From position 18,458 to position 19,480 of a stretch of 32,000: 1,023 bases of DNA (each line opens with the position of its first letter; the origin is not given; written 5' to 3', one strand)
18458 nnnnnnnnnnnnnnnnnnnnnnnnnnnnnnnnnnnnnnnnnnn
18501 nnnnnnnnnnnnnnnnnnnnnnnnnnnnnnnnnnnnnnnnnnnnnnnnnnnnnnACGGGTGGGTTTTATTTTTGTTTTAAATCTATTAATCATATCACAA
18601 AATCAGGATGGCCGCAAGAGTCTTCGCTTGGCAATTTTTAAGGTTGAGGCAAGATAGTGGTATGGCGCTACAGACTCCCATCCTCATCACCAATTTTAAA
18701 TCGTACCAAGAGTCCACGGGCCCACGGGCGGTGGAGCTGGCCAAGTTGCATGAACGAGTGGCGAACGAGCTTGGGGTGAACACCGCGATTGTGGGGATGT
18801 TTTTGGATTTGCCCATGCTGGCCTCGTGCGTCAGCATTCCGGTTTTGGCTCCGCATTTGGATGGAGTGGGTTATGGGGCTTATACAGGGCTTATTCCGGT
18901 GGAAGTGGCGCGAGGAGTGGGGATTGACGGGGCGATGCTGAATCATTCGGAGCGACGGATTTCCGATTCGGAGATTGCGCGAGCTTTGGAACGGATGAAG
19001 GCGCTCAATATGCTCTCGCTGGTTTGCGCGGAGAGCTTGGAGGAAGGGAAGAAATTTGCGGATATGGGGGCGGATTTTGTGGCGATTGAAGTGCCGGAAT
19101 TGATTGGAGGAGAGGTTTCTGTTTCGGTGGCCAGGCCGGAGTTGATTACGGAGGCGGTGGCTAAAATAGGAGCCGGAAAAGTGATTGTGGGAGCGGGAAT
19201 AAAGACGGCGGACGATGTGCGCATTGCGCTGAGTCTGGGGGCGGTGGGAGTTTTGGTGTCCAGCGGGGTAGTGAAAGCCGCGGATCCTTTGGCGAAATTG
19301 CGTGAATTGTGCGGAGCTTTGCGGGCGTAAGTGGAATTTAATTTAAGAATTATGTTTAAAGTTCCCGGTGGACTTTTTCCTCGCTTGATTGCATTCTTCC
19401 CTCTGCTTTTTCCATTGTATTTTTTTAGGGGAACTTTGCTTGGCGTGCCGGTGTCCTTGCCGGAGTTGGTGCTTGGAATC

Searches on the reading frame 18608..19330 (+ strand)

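Call 5: search_protein_families(library=pfam, proteins=[window:18608-19330:+], max_evalue=0.1)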
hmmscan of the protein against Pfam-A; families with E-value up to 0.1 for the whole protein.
window:18608-19330:+ (240 aa): 5 families
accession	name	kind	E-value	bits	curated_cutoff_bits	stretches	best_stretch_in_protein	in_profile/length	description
PF00121.24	TIM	-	5.2e-26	92.1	20.1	1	24-228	1-238/245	Triosephosphate isomerase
PF05690.20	ThiG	-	4.9e-06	26.5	23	1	147-232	137-218/247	Thiazole biosynthesis protein ThiG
PF00977.27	His_biosynth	-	0.00068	19.6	23.6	1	178-236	63-120/228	Histidine biosynthesis protein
PF00218.27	IGPS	-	0.0032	17.2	27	1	100-234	126-254/254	Indole-3-glycerol phosphate synthase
PF13242.12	Hydrolase_like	-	0.043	14.2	22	0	201-226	32-57/75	HAD-hyrolase-like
